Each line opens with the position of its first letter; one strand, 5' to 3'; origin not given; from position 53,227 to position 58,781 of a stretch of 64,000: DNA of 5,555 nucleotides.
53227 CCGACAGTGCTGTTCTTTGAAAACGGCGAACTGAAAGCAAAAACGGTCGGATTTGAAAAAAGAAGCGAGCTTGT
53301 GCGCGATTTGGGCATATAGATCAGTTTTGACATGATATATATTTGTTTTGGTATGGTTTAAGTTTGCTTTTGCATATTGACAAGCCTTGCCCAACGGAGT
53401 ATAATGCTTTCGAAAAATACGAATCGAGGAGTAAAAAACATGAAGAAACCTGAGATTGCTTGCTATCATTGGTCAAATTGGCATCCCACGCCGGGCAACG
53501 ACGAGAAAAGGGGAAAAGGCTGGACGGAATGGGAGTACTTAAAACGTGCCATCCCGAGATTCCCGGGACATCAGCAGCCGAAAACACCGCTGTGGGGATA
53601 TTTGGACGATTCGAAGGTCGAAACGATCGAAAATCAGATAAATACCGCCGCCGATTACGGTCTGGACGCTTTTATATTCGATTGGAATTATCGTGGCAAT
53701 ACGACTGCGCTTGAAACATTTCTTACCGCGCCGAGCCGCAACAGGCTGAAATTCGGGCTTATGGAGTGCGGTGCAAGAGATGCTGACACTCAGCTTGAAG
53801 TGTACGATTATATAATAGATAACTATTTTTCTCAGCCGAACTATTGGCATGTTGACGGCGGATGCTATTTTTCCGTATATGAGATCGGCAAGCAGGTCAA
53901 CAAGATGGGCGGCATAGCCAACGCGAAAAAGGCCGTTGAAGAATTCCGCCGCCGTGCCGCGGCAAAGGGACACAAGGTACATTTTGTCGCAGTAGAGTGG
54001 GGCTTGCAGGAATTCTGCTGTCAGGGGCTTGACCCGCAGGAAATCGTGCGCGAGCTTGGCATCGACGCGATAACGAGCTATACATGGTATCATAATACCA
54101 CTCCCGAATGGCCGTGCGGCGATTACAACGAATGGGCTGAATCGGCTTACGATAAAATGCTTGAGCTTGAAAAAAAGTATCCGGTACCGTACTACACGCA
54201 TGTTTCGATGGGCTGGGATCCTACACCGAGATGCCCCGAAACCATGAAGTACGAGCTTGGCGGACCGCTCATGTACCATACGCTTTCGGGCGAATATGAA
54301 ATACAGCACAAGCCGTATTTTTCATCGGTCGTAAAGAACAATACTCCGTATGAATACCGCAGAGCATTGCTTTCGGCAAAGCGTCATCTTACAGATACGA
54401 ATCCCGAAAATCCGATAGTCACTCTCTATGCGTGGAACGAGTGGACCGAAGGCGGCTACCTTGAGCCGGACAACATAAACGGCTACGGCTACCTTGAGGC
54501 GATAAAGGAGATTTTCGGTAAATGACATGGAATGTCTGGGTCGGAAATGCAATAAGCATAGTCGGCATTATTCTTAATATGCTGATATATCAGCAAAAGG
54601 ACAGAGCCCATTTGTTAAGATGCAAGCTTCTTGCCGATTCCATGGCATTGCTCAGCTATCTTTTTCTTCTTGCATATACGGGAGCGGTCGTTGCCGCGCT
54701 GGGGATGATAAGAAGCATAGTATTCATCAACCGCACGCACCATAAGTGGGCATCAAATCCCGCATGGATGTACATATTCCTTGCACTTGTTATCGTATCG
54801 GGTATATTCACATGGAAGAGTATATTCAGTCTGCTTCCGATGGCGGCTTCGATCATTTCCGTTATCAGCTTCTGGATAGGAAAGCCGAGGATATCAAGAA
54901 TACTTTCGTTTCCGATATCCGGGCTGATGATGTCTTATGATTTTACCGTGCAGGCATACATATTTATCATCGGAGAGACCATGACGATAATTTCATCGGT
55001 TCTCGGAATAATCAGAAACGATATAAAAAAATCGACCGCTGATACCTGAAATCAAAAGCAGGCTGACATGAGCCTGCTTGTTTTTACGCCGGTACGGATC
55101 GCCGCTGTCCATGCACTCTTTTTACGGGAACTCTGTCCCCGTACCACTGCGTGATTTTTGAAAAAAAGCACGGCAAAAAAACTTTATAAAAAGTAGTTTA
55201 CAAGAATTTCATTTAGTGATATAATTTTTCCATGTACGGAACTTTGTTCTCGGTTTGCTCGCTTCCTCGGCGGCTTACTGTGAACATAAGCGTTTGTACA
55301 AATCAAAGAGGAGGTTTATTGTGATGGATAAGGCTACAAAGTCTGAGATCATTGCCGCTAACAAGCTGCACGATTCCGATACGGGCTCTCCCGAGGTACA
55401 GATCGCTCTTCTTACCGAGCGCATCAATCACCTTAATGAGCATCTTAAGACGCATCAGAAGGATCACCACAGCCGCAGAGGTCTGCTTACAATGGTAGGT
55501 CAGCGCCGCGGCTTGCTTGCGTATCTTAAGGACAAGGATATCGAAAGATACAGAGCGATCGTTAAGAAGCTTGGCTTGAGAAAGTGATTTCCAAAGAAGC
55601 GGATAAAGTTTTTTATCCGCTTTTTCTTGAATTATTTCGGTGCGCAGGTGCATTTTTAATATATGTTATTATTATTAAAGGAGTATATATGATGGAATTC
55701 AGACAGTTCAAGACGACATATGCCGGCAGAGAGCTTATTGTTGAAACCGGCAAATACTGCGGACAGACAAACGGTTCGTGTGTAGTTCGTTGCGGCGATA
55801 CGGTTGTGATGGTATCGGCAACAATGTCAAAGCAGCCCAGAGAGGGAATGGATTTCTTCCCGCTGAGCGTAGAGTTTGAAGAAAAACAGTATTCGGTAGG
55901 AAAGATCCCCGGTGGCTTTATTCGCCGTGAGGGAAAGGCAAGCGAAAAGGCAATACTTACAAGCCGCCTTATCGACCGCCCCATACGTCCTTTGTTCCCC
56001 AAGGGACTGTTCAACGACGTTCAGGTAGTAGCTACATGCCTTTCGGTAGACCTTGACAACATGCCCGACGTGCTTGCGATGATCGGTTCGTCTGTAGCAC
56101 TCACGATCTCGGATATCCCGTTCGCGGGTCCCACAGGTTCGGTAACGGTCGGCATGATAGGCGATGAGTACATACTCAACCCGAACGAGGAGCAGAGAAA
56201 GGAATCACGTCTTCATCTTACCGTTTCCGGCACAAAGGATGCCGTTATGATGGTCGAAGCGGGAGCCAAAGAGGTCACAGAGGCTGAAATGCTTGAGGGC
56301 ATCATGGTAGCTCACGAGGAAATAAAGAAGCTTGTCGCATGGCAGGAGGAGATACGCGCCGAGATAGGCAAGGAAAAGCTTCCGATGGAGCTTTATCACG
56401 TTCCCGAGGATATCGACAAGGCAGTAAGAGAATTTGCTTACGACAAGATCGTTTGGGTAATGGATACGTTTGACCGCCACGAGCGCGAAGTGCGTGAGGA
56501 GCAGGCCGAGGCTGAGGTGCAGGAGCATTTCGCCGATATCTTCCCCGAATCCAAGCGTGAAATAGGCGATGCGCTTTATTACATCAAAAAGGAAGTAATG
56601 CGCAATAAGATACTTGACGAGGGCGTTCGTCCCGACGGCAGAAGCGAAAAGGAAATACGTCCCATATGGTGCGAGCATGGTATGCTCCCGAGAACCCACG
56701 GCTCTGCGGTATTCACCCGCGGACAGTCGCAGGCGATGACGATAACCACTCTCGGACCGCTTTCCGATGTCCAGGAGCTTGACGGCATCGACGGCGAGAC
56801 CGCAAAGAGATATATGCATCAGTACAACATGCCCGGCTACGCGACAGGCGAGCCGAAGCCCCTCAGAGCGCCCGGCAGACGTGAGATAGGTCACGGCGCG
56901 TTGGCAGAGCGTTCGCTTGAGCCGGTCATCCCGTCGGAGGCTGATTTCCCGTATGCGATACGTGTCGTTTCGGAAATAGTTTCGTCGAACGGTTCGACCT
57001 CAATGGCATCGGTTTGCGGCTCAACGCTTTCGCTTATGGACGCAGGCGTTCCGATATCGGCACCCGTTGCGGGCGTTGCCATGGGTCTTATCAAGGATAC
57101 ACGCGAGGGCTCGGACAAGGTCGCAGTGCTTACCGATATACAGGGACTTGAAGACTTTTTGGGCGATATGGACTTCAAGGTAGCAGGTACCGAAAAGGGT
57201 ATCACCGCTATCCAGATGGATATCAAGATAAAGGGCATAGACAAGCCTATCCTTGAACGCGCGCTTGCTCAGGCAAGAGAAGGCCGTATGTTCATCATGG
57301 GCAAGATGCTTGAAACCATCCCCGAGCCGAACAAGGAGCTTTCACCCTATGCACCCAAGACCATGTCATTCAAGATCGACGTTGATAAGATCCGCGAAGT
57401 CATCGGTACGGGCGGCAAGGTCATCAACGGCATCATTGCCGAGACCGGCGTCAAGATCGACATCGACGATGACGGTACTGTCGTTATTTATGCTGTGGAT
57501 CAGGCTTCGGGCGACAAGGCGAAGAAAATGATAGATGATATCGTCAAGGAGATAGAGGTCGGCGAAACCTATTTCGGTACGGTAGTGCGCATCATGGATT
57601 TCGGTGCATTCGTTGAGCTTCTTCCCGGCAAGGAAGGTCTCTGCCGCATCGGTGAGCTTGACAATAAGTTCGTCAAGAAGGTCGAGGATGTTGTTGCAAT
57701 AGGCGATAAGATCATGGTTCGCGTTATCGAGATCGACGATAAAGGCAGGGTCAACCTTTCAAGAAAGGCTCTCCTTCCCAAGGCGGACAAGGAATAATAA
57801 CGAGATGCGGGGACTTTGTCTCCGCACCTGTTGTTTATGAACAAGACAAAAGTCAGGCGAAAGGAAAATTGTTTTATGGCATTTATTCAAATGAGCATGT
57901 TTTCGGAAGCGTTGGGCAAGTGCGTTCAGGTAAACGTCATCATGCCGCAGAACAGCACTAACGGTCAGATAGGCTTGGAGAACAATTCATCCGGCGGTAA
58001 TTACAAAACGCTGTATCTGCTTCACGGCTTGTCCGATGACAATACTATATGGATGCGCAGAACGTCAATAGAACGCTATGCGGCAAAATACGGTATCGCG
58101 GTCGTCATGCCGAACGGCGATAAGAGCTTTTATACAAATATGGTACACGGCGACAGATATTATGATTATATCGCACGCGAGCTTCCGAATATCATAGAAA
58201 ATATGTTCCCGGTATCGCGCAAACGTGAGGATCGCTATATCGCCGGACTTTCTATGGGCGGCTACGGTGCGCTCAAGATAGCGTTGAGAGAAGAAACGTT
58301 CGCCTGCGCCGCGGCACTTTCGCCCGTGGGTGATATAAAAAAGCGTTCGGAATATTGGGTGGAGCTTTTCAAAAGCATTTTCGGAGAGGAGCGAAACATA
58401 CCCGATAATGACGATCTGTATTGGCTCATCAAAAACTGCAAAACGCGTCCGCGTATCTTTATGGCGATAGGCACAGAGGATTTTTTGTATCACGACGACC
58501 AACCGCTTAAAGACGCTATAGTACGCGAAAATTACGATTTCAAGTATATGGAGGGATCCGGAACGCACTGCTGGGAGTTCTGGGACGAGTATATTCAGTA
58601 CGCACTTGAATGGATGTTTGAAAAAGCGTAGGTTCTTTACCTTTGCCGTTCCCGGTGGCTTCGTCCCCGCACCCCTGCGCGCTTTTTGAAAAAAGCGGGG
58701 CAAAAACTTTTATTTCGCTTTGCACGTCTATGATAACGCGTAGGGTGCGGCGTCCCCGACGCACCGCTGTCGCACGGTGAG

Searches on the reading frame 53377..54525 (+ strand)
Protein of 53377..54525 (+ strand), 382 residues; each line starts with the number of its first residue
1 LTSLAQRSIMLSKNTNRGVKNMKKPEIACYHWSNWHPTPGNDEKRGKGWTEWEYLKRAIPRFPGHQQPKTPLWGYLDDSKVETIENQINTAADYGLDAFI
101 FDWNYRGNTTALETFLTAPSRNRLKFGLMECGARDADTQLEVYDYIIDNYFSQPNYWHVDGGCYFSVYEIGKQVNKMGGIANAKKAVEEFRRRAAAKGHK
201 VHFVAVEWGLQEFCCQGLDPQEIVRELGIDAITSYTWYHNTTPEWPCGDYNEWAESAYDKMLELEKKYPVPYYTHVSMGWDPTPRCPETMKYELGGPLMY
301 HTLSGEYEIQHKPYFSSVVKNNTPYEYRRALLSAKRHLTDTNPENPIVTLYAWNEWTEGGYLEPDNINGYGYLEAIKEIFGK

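Call 7: search_protein_families(library=pfam, proteins=[window:53377-54525:+], max_evalue=0.001)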
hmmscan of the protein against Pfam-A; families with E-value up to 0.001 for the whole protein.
window:53377-54525:+ (382 aa): 2 families
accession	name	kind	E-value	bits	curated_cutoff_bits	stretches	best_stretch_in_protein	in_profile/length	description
PF14307.12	Glyco_tran_WbsX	-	5.3e-36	125.2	25.1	2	30-116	4-91/350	Glycosyltransferase WbsX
PF03659.20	Glyco_hydro_71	-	8.5e-05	21.9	34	0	79-235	13-152/375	Glycosyl hydrolase family 71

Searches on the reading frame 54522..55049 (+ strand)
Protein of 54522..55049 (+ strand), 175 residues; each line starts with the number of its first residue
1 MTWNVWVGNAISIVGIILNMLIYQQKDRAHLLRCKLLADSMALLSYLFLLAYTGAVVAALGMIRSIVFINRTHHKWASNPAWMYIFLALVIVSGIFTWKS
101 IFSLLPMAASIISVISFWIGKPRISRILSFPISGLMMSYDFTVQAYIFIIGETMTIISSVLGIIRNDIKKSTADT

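Call 7: search_protein_families(library=pfam, proteins=[window:54522-55049:+], max_evalue=0.001)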
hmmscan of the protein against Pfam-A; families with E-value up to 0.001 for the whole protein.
window:54522-55049:+ (175 aa): 1 family
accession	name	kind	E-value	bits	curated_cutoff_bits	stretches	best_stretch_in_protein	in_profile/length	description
PF10688.14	Imp-YgjV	-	2.8e-25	89.4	23.5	1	6-166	1-155/159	Bacterial inner membrane protein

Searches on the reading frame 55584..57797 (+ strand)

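Call 7: search_protein_families(library=pfam, proteins=[window:55584-57797:+], max_evalue=0.001)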
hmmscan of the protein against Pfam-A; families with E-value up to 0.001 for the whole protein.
window:55584-57797:+ (737 aa): 5 families
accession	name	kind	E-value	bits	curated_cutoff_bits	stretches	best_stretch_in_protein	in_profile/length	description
PF01138.27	RNase_PH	-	1.7e-56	190.6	25.5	2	48-179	2-130/130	3' exoribonuclease family, domain 1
PF03725.20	RNase_PH_C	-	1.3e-22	80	20.8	2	183-245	2-66/67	3' exoribonuclease family, domain 2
PF00575.29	S1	-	3.4e-16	59.8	22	1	657-728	2-74/74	S1 RNA binding domain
PF03726.19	PNPase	-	3.1e-13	50.4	24.6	1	277-354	2-81/81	Polyribonucleotide nucleotidyltransferase, RNA binding domain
PF00013.35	KH_1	-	2.8e-11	43.4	21.5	1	593-651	1-65/66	KH domain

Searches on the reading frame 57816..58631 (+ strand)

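Call 7: search_protein_families(library=pfam, proteins=[window:57816-58631:+], max_evalue=0.001)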
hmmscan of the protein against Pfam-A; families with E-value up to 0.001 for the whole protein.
window:57816-58631:+ (271 aa): 2 families
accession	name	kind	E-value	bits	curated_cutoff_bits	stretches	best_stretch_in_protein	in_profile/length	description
PF00756.26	Esterase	-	8.2e-22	78.6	22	1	30-236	1-208/251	Putative esterase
PF00326.27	Peptidase_S9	-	2.2e-05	24.5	22.6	1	141-223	67-156/213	Prolyl oligopeptidase family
